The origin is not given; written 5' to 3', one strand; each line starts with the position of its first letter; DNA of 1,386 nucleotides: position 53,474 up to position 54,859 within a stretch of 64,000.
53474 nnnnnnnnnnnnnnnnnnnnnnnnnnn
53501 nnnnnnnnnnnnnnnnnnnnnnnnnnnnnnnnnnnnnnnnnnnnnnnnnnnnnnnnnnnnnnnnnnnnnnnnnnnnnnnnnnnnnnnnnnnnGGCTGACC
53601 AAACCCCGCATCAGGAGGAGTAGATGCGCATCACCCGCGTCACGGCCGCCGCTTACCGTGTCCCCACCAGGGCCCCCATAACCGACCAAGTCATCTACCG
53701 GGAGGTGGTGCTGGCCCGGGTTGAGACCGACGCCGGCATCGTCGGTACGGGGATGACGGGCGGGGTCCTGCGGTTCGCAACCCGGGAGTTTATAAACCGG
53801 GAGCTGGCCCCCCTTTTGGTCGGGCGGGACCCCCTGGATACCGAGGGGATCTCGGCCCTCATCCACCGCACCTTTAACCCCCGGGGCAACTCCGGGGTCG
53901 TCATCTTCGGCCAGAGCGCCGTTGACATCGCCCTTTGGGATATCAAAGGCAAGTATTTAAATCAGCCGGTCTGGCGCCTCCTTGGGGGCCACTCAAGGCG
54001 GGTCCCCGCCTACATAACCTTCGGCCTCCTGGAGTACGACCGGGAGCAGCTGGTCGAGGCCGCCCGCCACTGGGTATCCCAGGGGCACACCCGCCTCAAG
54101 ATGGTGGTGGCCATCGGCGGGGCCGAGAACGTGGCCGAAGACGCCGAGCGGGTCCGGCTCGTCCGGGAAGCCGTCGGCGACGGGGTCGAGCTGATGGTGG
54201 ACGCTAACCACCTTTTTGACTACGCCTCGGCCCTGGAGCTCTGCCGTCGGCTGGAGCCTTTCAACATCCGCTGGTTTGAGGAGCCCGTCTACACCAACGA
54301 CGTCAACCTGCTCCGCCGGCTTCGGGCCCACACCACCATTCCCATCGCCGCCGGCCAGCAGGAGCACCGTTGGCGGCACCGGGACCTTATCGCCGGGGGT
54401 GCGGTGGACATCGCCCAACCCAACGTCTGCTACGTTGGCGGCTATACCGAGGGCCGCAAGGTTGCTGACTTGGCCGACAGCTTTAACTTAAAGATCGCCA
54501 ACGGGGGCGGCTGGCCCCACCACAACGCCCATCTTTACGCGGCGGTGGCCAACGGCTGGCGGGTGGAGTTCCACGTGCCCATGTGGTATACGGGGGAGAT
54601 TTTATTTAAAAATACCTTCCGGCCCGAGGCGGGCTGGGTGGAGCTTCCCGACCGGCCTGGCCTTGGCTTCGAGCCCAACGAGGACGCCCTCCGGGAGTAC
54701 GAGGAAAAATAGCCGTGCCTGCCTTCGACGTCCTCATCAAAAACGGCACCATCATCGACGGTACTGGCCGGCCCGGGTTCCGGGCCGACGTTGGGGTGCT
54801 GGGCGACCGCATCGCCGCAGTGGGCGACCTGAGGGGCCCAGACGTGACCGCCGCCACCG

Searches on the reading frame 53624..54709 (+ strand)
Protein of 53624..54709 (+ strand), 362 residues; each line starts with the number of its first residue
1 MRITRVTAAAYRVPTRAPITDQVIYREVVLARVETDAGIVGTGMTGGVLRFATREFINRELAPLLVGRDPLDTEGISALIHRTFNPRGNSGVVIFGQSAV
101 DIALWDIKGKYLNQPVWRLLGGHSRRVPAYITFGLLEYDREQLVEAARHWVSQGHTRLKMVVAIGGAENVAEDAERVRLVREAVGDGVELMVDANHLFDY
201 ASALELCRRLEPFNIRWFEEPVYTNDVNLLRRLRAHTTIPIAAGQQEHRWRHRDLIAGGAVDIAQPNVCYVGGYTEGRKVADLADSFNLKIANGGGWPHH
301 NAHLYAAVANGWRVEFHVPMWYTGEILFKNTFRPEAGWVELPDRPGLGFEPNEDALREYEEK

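Call 25: search_protein_families(library=pfam, proteins=[window:53624-54709:+], max_evalue=0.0001)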
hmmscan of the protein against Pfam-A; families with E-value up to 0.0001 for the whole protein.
window:53624-54709:+ (362 aa): 2 families
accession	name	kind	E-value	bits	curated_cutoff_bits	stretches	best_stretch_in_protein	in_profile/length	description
PF13378.12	MR_MLE_C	-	3.1e-59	200.8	29.4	1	143-355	2-219/219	Enolase C-terminal domain-like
PF02746.21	MR_MLE_N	-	3.3e-17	63.2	22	1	22-121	22-117/117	Mandelate racemase / muconate lactonizing enzyme, N-terminal domain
